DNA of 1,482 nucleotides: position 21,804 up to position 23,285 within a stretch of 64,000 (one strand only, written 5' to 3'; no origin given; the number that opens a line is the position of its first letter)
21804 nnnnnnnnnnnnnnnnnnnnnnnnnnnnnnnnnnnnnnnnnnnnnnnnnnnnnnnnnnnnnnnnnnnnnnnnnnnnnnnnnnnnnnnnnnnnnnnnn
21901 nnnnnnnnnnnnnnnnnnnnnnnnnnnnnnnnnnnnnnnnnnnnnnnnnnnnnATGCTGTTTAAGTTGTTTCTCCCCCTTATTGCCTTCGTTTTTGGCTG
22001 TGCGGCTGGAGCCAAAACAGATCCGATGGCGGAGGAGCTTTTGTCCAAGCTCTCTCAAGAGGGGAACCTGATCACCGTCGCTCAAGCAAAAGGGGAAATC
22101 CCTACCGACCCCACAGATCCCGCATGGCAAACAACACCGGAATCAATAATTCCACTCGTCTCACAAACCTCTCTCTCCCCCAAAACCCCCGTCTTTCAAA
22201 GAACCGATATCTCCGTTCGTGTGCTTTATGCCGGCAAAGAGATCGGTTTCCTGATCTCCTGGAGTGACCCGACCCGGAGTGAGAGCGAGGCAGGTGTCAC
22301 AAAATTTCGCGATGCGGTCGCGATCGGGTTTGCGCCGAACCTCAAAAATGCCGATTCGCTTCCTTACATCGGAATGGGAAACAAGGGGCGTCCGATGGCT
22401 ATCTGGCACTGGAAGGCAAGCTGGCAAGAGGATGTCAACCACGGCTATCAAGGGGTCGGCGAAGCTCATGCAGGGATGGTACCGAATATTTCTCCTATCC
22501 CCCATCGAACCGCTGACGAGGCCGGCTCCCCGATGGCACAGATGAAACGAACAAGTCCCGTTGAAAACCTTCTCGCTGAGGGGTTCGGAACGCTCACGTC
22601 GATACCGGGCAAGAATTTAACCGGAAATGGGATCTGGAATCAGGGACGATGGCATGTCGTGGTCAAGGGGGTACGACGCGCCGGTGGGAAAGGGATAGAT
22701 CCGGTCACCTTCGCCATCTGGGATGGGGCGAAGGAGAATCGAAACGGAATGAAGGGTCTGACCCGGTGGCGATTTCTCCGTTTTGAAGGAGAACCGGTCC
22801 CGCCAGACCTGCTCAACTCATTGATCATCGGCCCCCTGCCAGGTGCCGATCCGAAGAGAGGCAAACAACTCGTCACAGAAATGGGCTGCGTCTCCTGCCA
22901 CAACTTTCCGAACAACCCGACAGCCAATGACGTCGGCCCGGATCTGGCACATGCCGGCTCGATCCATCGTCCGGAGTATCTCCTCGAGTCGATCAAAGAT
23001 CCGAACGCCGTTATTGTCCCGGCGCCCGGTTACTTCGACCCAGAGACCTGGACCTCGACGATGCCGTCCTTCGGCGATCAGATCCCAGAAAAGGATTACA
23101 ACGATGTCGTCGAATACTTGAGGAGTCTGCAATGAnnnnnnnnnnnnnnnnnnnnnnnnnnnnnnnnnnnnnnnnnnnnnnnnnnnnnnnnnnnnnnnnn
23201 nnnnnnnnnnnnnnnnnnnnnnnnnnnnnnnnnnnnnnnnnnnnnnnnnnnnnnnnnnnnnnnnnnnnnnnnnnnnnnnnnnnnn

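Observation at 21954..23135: Gamma subunit is a lipoprotein fusion of an EbdC-type heme-b domain and a class-I cytochrome c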

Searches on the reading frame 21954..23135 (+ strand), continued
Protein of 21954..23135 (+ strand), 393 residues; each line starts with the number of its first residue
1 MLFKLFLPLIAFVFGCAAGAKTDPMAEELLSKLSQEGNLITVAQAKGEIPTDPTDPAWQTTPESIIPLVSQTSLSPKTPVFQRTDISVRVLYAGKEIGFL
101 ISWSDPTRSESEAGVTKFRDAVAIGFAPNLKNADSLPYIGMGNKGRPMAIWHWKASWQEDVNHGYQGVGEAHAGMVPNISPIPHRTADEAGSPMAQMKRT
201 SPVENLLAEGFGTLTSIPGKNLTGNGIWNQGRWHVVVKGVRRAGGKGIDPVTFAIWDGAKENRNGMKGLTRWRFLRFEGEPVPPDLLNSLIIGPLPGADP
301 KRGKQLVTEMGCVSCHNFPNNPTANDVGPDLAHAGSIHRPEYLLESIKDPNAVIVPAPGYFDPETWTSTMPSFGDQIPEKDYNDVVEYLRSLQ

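Call 70: search_protein_families(library=pfam, proteins=[L018:7513-8799:+, L018:8819-10219:+, L038:8037-9239:+, L007:7947-8906:+, L035:7209-8837:+, L020:253-1893:+, L085:9001-10305:+], max_evalue=0.01)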
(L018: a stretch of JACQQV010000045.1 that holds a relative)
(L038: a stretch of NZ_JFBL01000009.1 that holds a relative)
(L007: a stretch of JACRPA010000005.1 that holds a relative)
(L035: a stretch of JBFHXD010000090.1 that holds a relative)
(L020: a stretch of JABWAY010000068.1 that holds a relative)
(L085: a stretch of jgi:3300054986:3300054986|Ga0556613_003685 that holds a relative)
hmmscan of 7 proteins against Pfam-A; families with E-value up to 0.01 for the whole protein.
L018:7513-8799:+ (429 aa): 3 families
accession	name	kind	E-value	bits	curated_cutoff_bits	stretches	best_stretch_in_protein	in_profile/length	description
PF09459.16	EB_dh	-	1.7e-32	113.8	33.3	1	63-282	2-236/236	Ethylbenzene dehydrogenase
PF13442.11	Cytochrome_CBB3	-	4.1e-07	30.7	27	1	336-418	13-68/68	Cytochrome C oxidase, cbb3-type, subunit III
PF00034.26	Cytochrom_C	-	1.1e-05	27.1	21.3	1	326-421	2-89/90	Cytochrome c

L018:8819-10219:+ (467 aa): 3 families
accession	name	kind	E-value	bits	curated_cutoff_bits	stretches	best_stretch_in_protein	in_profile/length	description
PF00034.26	Cytochrom_C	-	6.6e-24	85.5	21.3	2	56-145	2-88/90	Cytochrome c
PF13442.11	Cytochrome_CBB3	-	2e-21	76.5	27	2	54-143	2-68/68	Cytochrome C oxidase, cbb3-type, subunit III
PF09459.16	EB_dh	-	4.9e-08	33.7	33.3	1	288-357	1-72/236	Ethylbenzene dehydrogenase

L038:8037-9239:+ (401 aa): 3 families
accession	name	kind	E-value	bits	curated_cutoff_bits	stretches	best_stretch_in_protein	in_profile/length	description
PF09459.16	EB_dh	-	5.9e-24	85.8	33.3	1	60-263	14-235/236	Ethylbenzene dehydrogenase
PF00034.26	Cytochrom_C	-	1.7e-08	36.1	21.3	1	295-397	2-90/90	Cytochrome c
PF13442.11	Cytochrome_CBB3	-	6.5e-05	23.6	27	1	293-393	2-68/68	Cytochrome C oxidase, cbb3-type, subunit III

L007:7947-8906:+ (320 aa): 3 families
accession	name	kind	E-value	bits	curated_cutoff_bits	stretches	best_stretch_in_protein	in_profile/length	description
PF09459.16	EB_dh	-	4.3e-21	76.5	33.3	2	35-144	2-134/236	Ethylbenzene dehydrogenase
PF00034.26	Cytochrom_C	-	1.1e-10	43.2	21.3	1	227-319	1-89/90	Cytochrome c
PF13442.11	Cytochrome_CBB3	-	3.1e-05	24.6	27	1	226-316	2-68/68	Cytochrome C oxidase, cbb3-type, subunit III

L035:7209-8837:+ (543 aa): 3 families
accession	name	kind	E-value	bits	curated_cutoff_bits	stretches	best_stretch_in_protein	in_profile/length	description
PF09459.16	EB_dh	-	1.3e-33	117.4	33.3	1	285-528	2-236/236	Ethylbenzene dehydrogenase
PF00034.26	Cytochrom_C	-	1.4e-26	94.1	21.3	2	46-135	2-90/90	Cytochrome c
PF13442.11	Cytochrome_CBB3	-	1.8e-21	76.7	27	2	46-131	4-68/68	Cytochrome C oxidase, cbb3-type, subunit III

L020:253-1893:+ (547 aa): 3 families
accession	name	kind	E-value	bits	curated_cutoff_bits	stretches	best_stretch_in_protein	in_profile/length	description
PF09459.16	EB_dh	-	1.1e-25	91.5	33.3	1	302-537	1-236/236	Ethylbenzene dehydrogenase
PF00034.26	Cytochrom_C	-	2.6e-22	80.4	21.3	2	180-271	2-90/90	Cytochrome c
PF13442.11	Cytochrome_CBB3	-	6.8e-19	68.4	27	2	53-137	5-66/68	Cytochrome C oxidase, cbb3-type, subunit III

L085:9001-10305:+ (435 aa): 2 families
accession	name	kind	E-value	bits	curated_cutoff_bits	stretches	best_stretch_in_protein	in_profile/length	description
PF09459.16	EB_dh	-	3.5e-28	99.7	33.3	1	65-302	2-236/236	Ethylbenzene dehydrogenase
PF00034.26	Cytochrom_C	-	0.0013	20.4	21.3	1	334-435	1-90/90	Cytochrome c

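Call 75: search_protein_representatives(protein=window:21954-23132:+)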
Query: 393 residues. Proteins with E-value up to 0.001 (for the whole library): 2128; up to 1e-10: 745; up to 1e-30: 44. The best 150 are listed.
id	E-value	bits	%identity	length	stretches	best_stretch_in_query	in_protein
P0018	3.2e-126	437.8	56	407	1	4-393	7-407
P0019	7.6e-126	436.6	53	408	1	10-392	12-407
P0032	3.9e-99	348.6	46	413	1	9-393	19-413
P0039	4.2e-74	266.2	42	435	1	14-392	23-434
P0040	8.1e-74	265.2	68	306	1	216-393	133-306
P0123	1.7e-59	218.0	38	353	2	203-392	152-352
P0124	1.1e-55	205.4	43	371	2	205-392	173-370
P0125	4.7e-51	190.2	38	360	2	201-392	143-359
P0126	2.7e-50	187.7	35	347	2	202-392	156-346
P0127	1.1e-49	185.8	37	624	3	39-300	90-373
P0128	2.9e-47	177.8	36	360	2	202-389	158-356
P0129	3.1e-47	177.6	37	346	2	203-392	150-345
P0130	5.6e-47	176.8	36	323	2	203-390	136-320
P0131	2.5e-46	174.7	37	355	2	205-392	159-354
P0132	2.7e-42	161.4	35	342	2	201-392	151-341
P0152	2.1e-32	128.8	31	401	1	36-390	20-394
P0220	1.5e-26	109.6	34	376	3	200-393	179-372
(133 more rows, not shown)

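Call 76: list_cluster_members(proteins=[P0124, P0123, P0125, P0126, P0128, P0131, P0220, P0152])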
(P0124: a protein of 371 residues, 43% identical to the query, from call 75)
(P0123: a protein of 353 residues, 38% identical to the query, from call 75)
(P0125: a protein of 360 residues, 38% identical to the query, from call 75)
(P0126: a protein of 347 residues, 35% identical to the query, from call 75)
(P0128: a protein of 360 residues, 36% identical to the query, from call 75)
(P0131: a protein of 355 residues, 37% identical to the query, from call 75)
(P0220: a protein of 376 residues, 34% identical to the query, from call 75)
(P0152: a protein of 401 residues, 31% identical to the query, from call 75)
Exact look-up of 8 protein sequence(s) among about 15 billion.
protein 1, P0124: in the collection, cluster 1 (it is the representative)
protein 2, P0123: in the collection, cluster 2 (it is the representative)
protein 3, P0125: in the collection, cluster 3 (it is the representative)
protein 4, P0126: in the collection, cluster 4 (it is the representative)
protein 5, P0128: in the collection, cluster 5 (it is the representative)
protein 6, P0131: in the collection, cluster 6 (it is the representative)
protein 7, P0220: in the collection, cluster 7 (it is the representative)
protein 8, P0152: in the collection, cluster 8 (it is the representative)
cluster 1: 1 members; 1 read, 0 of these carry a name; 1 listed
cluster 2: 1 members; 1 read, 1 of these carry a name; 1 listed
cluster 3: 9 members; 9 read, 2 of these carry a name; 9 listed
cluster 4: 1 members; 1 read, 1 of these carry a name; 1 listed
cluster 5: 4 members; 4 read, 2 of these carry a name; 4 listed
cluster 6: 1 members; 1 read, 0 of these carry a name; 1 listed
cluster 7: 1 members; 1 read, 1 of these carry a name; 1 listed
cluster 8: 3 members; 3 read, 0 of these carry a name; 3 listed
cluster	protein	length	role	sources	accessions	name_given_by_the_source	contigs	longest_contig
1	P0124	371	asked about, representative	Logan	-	-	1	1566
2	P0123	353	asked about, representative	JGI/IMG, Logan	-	complex iron-sulfur molybdoenzyme family reductase subunit gamma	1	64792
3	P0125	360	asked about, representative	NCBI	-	-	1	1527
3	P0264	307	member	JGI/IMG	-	complex iron-sulfur molybdoenzyme family reductase subunit gamma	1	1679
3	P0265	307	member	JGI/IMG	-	complex iron-sulfur molybdoenzyme family reductase subunit gamma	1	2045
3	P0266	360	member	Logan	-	-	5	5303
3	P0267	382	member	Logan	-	-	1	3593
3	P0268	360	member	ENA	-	-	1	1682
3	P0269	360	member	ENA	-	-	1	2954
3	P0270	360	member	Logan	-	-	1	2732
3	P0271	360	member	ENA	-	-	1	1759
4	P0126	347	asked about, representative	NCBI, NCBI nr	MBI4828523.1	MAG: c-type cytochrome [Nitrospinae bacterium] | c-type cytochrome [Nitrospinota bacterium]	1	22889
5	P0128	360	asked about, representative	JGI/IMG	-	-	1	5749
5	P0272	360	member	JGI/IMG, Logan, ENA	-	DMSO reductase family type II enzyme heme b subunit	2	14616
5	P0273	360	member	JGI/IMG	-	DMSO reductase family type II enzyme heme b subunit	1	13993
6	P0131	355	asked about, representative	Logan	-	-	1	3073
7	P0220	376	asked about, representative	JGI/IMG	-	complex iron-sulfur molybdoenzyme family reductase subunit gamma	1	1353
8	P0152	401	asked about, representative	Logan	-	-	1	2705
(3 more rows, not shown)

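Call 78: search_solved_structures(query=L042:15950-16825:+, max_evalue=0.001, show_alignments=1)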
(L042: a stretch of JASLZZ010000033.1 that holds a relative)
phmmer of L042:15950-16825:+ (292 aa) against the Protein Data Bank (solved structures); distinct sequences matched with E-value up to 0.001: 3.
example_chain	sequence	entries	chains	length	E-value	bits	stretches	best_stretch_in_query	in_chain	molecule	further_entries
7zs0_A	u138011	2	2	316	2.1e-44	155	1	6-263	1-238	Hypothetical (Diheme) protein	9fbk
7zs2_A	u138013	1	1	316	2.1e-44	155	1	6-263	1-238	Hypothetical (Diheme) protein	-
7zs1_A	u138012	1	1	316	2.1e-44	155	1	6-263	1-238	Hypothetical (Diheme) protein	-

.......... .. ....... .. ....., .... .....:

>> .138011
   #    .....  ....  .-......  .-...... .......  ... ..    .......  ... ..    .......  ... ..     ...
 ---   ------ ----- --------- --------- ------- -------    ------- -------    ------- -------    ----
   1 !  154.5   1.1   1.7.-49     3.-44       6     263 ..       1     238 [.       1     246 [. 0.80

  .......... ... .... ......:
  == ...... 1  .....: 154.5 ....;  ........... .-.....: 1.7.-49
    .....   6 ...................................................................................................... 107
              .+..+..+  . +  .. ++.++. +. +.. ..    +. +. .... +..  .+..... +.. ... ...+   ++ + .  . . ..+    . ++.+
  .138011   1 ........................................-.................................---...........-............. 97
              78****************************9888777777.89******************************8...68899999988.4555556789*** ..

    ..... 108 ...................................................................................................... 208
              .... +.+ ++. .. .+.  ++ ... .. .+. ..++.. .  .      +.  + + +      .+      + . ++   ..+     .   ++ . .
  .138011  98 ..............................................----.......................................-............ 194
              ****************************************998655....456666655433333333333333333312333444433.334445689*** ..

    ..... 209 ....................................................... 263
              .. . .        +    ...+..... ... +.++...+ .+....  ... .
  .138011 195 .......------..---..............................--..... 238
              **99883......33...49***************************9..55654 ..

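Call 81: find_encoding_contigs(protein=P0126, flank=9000, max_places=1)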
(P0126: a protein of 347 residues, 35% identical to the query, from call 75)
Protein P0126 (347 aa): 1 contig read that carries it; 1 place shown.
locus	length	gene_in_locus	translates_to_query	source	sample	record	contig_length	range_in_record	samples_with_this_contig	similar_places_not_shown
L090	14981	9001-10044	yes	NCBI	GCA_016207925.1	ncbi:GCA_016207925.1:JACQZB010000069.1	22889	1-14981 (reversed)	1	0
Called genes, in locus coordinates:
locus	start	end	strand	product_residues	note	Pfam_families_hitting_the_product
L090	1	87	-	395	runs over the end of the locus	PF07690:MFS_1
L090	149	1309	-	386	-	PF22113:Mtrc-MtrF_II-IV_dom (weak), PF14522:Cytochrome_C7 (faint)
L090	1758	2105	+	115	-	-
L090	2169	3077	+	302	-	PF00581:Rhodanese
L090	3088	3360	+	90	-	PF04143:Sulf_transp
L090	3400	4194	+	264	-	PF04143:Sulf_transp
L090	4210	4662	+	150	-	PF00581:Rhodanese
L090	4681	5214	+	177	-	PF00578:AhpC-TSA, PF08534:Redoxin, PF13098:Thioredoxin_2 (faint), PF13905:Thioredoxin_8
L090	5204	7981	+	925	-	PF00384:Molybdopterin, PF01568:Molydop_binding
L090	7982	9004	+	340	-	PF12797:Fer4_2 (faint), PF12837:Fer4_6 (faint), PF13187:Fer4_9 (faint), PF12838:Fer4_7, PF13237:Fer4_10, PF13247:Fer4_11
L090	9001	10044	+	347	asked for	PF09459:EB_dh, PF00034:Cytochrom_C (faint)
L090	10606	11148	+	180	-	PF04542:Sigma70_r2, PF08281:Sigma70_r4_2, PF22233:PhyR_sigma-like (weak)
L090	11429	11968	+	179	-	-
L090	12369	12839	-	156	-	PF01475:FUR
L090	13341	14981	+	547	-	PF21623:HK_sensor_dom_bact, PF00512:HisKA (weak)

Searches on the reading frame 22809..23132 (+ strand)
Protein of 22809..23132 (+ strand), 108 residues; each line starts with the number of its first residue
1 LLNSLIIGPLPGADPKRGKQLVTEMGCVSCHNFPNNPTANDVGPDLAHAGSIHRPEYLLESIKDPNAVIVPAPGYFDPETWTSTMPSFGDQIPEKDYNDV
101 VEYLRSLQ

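Call 52: find_homologous_proteins(query=window:22809-23132:+, max_evalue=0.001)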
Query seq(108 aa) (108 aa): 2 proteins with E <= 0.001 among 3 candidates.
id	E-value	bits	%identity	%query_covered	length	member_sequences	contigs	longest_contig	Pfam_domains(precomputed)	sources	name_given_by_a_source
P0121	2.6e-56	206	82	98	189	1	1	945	PF13442.12,PF00034.27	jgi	jgi:mono/diheme cytochrome c family protein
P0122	4.2e-44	167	86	78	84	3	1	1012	PF13442.12,PF00034.27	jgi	jgi:mono/diheme cytochrome c family protein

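Call 79: search_solved_structures(query=window:22809-23132:+, max_evalue=1, show_alignments=1)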
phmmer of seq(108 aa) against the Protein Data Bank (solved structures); distinct sequences matched with E-value up to 1: 69 (the best 60 are shown).
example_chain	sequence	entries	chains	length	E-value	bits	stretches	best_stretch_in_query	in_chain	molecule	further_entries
7zs0_A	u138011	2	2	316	1.2e-09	41.2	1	24-71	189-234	Hypothetical (Diheme) protein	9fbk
7zs1_A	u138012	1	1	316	5e-09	39.2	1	24-71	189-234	Hypothetical (Diheme) protein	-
7zs2_A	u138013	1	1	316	6.2e-09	38.9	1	24-71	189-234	Hypothetical (Diheme) protein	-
7rh5_O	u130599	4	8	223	6.6e-05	25.9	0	10-49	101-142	Cytochrome bc1 complex cytochrome c subunit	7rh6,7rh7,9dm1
6hwh_M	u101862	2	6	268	9.7e-05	25.4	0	10-48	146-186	Cytochrome bc1 complex cytochrome c subunit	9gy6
8ovc_O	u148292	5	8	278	0.00012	25.1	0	10-48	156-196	Cytochrome bc1 complex cytochrome c subunit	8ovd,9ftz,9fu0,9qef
6adq_C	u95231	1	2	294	0.00015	24.7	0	10-49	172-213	Cytochrome bc1 complex cytochrome c subunit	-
1rap_A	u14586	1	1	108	0.0018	21.3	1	15-105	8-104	REP A2 ISO-1-CYTOCHROME C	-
7e1v_O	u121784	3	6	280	0.0021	21.1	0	9-50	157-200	Cytochrome bc1 complex cytochrome c subunit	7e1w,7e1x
8hcr_C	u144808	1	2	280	0.0021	21.1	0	9-50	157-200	Cytochrome bc1 complex cytochrome c subunit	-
3o5c_A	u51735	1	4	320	0.0048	19.9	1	13-34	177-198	Cytochrome c551 peroxidase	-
7q21_C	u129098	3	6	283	0.0066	19.5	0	8-40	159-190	Cytochrome bc1 complex cytochrome c subunit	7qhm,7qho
1raq_A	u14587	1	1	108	0.014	18.4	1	15-105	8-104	REP A2 ISO-1-CYTOCHROME C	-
9g83_u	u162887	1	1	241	0.02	17.9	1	29-70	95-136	Cytochrome c oxidase, cbb3-type, subunit II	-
2yk3_A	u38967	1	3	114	0.032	17.3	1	8-107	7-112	CYTOCHROME C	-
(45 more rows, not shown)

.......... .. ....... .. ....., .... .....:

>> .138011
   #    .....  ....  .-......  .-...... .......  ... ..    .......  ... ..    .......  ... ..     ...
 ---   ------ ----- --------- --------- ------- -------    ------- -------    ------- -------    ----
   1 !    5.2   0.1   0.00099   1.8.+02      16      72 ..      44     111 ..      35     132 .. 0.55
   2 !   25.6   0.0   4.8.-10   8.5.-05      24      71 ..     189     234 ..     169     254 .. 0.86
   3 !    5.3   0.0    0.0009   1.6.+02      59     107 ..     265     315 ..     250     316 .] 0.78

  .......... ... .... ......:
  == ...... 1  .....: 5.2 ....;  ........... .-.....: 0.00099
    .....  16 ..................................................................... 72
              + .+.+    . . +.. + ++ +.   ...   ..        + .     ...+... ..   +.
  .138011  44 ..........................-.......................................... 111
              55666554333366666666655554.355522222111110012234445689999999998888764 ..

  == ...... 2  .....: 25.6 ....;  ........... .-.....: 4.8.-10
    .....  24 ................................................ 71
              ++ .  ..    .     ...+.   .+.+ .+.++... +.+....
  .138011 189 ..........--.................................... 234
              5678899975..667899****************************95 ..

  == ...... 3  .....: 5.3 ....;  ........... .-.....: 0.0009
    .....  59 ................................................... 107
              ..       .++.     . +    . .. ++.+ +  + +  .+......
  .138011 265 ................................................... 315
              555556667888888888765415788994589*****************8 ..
